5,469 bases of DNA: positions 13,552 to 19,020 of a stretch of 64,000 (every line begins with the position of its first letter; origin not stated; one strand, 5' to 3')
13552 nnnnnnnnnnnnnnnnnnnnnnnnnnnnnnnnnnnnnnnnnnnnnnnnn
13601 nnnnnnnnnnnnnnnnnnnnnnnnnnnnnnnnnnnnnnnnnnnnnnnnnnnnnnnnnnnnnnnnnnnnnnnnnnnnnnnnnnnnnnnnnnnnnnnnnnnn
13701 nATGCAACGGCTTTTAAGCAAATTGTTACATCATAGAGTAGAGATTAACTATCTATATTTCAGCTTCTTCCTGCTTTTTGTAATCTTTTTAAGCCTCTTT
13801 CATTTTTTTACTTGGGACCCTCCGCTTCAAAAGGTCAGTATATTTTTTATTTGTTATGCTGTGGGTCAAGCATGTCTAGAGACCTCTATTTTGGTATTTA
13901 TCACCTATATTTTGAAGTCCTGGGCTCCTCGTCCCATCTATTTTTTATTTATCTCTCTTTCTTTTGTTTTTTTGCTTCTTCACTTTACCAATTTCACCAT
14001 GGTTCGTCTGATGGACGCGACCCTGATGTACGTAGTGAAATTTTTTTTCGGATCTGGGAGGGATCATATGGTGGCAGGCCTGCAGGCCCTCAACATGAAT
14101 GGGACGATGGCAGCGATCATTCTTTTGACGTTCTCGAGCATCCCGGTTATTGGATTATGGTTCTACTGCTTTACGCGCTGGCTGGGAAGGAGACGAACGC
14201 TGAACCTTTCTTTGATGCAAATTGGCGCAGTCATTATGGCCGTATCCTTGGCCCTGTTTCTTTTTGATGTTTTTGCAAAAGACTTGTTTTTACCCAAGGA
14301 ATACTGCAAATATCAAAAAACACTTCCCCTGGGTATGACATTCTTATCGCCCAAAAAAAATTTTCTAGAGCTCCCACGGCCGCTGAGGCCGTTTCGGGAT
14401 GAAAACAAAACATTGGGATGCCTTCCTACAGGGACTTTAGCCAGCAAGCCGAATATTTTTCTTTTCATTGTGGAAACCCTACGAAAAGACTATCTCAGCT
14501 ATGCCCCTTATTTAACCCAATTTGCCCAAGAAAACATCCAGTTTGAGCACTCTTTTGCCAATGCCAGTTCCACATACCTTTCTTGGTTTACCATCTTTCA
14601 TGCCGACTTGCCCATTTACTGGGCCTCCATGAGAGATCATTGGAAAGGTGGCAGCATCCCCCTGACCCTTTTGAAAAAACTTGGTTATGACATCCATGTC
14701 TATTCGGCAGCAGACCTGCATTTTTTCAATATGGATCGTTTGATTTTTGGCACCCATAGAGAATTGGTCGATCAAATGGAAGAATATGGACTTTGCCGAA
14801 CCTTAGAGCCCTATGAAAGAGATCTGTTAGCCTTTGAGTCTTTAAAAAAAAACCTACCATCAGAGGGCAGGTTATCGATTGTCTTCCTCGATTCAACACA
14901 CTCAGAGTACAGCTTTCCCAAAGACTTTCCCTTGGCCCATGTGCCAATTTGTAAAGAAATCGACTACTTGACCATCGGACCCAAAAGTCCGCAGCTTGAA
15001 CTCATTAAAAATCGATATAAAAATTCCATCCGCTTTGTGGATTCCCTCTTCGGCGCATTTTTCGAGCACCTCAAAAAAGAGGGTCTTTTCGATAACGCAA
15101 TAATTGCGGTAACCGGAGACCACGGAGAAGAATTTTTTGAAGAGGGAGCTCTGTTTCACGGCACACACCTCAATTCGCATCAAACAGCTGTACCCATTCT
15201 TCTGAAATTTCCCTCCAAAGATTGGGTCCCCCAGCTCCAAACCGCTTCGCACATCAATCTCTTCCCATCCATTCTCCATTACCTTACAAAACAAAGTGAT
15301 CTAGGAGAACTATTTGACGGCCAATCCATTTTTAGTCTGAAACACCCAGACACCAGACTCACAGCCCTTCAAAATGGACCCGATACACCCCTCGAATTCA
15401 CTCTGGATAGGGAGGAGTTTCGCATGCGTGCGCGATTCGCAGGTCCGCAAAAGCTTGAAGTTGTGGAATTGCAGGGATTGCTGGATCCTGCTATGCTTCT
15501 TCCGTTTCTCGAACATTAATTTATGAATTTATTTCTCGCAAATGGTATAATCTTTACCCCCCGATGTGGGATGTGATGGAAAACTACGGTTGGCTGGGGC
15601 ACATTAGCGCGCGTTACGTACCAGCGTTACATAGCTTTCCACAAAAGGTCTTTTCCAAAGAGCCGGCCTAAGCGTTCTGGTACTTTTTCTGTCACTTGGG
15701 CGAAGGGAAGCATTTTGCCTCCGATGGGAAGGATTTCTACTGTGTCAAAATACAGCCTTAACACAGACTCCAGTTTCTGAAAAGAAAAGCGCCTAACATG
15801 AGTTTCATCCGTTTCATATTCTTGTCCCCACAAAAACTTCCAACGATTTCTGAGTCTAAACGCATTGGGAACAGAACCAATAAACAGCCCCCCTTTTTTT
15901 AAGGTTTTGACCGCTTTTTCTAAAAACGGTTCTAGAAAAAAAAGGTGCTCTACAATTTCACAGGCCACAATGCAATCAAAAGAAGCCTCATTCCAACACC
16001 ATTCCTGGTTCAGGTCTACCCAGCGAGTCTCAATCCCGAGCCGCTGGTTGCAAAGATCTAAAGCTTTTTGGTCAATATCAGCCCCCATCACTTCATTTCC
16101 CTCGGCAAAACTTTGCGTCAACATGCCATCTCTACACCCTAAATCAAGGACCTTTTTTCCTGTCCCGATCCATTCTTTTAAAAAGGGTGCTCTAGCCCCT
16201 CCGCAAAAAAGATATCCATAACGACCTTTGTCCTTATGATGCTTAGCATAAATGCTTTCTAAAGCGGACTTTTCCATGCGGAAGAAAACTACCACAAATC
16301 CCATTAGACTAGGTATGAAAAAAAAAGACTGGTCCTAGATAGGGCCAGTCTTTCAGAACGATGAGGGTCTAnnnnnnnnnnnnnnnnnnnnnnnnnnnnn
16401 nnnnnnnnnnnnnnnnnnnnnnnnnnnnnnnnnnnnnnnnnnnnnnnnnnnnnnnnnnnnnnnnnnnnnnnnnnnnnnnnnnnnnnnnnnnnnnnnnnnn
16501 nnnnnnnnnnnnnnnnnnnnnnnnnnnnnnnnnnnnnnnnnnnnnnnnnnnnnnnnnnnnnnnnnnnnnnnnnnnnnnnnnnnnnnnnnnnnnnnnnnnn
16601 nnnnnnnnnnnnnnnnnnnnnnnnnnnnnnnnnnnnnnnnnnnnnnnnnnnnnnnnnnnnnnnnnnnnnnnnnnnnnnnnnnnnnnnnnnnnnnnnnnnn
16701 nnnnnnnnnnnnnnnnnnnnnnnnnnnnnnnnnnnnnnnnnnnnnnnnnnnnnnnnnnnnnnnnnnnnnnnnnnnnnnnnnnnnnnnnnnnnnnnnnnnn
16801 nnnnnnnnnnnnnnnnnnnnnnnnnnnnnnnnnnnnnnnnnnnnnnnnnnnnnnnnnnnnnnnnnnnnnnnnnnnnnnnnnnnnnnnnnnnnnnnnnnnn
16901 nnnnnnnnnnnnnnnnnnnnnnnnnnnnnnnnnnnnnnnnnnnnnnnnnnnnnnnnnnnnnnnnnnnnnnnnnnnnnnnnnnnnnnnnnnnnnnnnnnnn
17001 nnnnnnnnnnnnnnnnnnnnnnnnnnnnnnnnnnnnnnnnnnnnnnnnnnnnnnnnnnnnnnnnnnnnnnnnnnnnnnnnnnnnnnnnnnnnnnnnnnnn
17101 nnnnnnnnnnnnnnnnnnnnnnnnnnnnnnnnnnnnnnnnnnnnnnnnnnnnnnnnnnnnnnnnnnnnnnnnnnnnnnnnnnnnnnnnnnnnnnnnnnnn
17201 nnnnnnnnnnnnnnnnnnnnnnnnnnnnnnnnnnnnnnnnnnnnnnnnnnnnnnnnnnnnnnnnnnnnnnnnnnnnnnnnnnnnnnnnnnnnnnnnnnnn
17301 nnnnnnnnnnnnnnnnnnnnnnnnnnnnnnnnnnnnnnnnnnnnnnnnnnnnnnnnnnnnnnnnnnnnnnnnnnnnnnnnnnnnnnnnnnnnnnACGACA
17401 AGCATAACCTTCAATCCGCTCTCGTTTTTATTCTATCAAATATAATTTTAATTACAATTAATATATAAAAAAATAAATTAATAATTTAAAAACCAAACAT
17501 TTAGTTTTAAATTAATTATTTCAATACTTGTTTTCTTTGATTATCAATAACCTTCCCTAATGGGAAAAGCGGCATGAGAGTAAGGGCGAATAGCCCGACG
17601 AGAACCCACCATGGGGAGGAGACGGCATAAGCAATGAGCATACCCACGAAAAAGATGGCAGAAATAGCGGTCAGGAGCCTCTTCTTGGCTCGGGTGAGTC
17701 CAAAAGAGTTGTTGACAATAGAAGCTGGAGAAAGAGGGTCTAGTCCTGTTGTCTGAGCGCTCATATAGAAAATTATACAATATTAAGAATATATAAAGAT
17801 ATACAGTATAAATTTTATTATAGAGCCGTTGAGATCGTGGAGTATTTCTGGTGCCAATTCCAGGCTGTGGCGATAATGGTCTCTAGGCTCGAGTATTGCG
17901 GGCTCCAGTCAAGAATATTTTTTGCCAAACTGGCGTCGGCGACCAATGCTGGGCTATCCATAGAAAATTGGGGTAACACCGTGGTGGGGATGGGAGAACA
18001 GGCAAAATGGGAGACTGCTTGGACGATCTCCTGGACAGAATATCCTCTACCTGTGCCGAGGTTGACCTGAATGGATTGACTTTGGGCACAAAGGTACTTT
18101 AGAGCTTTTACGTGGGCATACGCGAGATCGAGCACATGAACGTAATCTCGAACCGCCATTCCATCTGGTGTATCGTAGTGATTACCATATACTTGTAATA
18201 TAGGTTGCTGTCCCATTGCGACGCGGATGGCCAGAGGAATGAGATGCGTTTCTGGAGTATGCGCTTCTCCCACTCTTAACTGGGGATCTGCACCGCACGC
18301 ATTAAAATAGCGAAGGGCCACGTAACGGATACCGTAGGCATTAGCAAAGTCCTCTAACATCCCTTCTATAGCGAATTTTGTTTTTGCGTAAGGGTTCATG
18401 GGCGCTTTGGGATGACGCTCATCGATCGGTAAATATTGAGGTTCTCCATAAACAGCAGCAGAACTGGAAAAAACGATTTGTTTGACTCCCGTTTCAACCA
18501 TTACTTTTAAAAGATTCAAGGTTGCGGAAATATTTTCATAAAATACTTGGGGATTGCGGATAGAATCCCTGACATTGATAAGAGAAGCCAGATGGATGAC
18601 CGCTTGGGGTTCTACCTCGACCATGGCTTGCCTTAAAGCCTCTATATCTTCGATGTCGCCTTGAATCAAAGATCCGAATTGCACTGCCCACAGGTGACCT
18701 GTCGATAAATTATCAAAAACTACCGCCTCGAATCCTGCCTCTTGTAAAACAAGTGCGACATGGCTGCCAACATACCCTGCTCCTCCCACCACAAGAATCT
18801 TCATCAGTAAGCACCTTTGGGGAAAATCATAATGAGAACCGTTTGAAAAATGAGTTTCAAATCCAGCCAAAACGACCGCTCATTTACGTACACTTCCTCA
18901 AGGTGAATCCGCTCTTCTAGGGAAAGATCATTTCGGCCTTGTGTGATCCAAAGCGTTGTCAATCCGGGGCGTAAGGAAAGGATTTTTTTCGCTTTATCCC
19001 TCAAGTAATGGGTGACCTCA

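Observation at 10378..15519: Leader-bearing thioredoxin reductase-thioredoxin fusion sandwiched between two sulfatase-fold membrane transferases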

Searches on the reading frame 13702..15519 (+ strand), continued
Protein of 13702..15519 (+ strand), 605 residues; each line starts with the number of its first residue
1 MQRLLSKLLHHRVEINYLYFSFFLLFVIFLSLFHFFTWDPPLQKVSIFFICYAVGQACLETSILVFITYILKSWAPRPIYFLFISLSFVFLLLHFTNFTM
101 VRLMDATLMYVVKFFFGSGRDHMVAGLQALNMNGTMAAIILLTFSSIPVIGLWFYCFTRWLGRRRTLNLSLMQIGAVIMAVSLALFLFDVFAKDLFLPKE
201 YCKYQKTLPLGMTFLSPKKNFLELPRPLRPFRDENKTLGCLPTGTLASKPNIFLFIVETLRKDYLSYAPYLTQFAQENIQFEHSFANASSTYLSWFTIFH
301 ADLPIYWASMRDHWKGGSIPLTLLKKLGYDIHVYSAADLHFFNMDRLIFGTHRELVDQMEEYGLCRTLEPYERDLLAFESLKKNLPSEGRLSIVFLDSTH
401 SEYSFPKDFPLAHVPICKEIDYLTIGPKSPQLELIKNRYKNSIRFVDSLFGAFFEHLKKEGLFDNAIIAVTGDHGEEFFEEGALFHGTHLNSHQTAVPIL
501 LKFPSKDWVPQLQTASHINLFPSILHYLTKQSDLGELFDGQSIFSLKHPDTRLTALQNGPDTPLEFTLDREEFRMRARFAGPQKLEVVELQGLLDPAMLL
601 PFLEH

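Call 51: predict_structure(alignment_id=A2)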
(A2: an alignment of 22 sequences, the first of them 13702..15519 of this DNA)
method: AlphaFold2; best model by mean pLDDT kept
length: 605 residues; sequences in the alignment: 22
mean_pLDDT: 83.8   pTM: 0.75
mean pLDDT of the five models: 83.8, 82.7, 81.3, 81.1, 78.8
residues with pLDDT >= 90: 251; 70-90: 261; 50-70: 87; < 50: 6
segments of 3 or more residues with pLDDT < 50: 560-562
pLDDT, mean of each block of 10 residues (from residue 1): 55 81 91 70 69 93 91 85 90 79 64 58 58 71 83 90 80 91 92 75 79 79 82 88 86 97 95 96 87 91 85 90 95 94 88 94 88 97 92 95 92 90 71 92 98 97 96 86 59 88 90 91 94 86 83 66 71 82 82 69 63
secondary structure, 60 per line:
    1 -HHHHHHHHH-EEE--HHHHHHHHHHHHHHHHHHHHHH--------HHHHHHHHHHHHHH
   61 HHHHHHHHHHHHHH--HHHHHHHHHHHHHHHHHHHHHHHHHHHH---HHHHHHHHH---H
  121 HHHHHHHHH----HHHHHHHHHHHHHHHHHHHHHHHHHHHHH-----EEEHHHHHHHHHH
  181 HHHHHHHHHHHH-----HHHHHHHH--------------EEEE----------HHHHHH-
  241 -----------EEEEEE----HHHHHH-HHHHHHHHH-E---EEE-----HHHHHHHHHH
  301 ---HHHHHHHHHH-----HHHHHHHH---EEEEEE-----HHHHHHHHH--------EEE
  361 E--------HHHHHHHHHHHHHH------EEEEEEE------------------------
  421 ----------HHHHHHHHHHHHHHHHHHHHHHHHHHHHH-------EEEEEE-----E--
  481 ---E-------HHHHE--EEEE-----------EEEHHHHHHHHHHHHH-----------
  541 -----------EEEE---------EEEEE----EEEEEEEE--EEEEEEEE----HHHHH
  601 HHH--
elements in order: H2-10 E12-14 H17-38 H47-74 H77-104 H108-116 H120-129 H134-162 E168-170 H171-192 H198-205 E220-223 H234-239 E252-257 H262-267 H269-277 E283-285 H291-300 H304-313 H319-326 E330-335 H341-349 E358-361 H370-383 E390-396 H431-459 E467-472 H492-495 E499-502 E514-516 H517-529 E552-555 E565-569 E574-581 E584-591 H596-603

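Call 54: fold_search(model_id=the predicted structure, library=pdb)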
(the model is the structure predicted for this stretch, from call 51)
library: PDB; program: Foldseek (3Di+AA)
matches with E <= 10: 597; with E <= 0.001: 311
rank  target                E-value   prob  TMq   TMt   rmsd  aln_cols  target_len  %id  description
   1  6v8q_A                3.6e-18  1.00  0.43  0.46  20.8       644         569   14  Structure of an inner membrane protein required for PhoPQ regulated increases in outer membrane cardiolipin (released 2020-03-18)
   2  6xlp_A                5.5e-17  1.00  0.42  0.44  19.6       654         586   16  Structure of the essential inner membrane lipopolysaccharide-PbgA complex (released 2020-08-26)
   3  6v8q_B                2.6e-16  1.00  0.42  0.45  20.9       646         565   15  Structure of an inner membrane protein required for PhoPQ regulated increases in outer membrane cardiolipin (released 2020-03-18)
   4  6vat_A                8.8e-15  1.00  0.43  0.73   6.7       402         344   16  Structure of the periplasmic domain of YejM from Salmonella typhimurium (released 2020-08-26)
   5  5i5d_D                1.1e-14  1.00  0.43  0.73   5.5       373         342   16  Salmonella global domain 245 (released 2017-04-19)
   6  5i5d_C                1.3e-14  1.00  0.43  0.73   4.9       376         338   17  Salmonella global domain 245 (released 2017-04-19)
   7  6vc7_A                1.4e-14  1.00  0.44  0.74   4.2       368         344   17  Structure of the F349A mutant of the periplasmic domain of YejM from Salmonella typhimurium (released 2020-08-26)
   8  6vat_C                2.1e-14  1.00  0.45  0.75   5.7       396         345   16  Structure of the periplasmic domain of YejM from Salmonella typhimurium (released 2020-08-26)
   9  5i5f_A                2.5e-14  1.00  0.44  0.75   4.1       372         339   16  Salmonella global domain 191 (released 2016-08-17)
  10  5i5d_B                2.7e-14  1.00  0.44  0.75   4.5       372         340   16  Salmonella global domain 245 (released 2017-04-19)
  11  6vat_D                2.9e-14  1.00  0.40  0.69   6.5       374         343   15  Structure of the periplasmic domain of YejM from Salmonella typhimurium (released 2020-08-26)
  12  6vat_B                6.2e-14  1.00  0.44  0.73   4.7       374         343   16  Structure of the periplasmic domain of YejM from Salmonella typhimurium (released 2020-08-26)
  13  6vat_F                1.0e-13  1.00  0.44  0.74   6.0       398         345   16  Structure of the periplasmic domain of YejM from Salmonella typhimurium (released 2020-08-26)
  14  7oz8                  1.1e-13  1.00  0.43  0.53   7.2       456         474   16  Sulfated host glycan recognition by carbohydrate sulfatases of the human gut microbiota (BT1918_S1_46) (released 2022-06-29)
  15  6vat_E                1.6e-13  1.00  0.44  0.73   6.1       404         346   16  Structure of the periplasmic domain of YejM from Salmonella typhimurium (released 2020-08-26)
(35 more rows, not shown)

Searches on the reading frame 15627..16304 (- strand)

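Call 44: search_protein_families(library=pfam, proteins=[window:15627-16304:-], max_evalue=0.0001)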
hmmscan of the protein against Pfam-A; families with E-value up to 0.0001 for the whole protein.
window:15627-16304:- (225 aa): 7 families
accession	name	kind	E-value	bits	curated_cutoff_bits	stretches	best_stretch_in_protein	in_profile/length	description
PF13489.12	Methyltransf_23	-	3e-13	50.3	27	1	42-183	16-155/164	Methyltransferase domain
PF08241.18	Methyltransf_11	-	1.6e-11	45.1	21.2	1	53-142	1-94/95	Methyltransferase domain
PF08242.18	Methyltransf_12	-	4.4e-11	43.8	30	1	53-141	1-98/98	Methyltransferase domain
PF13649.12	Methyltransf_25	-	9.5e-11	42.7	27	1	52-139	1-97/97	Methyltransferase domain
PF13847.12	Methyltransf_31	-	1e-09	38.7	27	1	48-147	3-113/145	Methyltransferase domain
PF07021.18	MetW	-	7.9e-08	32.6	21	1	42-166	7-131/193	Methionine biosynthesis protein MetW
PF06325.19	PrmA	-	8e-05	22.7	22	0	42-144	155-259/296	Ribosomal protein L11 methyltransferase (PrmA)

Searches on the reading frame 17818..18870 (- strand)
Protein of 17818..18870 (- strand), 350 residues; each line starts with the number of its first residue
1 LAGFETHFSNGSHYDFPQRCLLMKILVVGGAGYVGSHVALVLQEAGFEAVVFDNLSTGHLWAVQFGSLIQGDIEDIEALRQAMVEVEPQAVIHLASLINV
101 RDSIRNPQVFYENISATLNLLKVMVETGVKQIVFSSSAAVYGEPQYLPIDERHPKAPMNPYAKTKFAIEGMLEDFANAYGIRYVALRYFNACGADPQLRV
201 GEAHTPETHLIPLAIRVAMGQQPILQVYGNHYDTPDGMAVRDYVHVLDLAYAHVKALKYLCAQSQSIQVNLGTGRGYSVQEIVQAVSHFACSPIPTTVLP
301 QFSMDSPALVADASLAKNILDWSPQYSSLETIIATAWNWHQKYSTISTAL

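Call 44: search_protein_families(library=pfam, proteins=[window:17818-18870:-], max_evalue=0.0001)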
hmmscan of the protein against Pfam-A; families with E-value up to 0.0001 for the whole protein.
window:17818-18870:- (350 aa): 7 families
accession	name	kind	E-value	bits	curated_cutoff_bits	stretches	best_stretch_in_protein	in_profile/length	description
PF01370.27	Epimerase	-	8.8e-53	179.6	20.9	1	25-272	1-240/240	NAD dependent epimerase/dehydratase family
PF16363.11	GDP_Man_Dehyd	-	5.5e-49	167.9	27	1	26-331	1-328/332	GDP-mannose 4,6 dehydratase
PF01073.25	3Beta_HSD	-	1.8e-18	67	22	1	26-268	1-240/280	3-beta hydroxysteroid dehydrogenase/isomerase family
PF04321.23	RmlD_sub_bind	-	1.8e-12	47.4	27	1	23-174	1-138/287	RmlD substrate binding domain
PF13460.12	NAD_binding_10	-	4.4e-08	33.7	27.2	1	29-187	1-142/184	NAD(P)H-binding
PF05368.20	NmrA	-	2.5e-07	31.1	27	1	24-185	4-145/298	NmrA-like family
PF02719.21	Polysacc_synt_2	-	3.7e-06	26.8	20.2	1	67-137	57-128/293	Polysaccharide biosynthesis protein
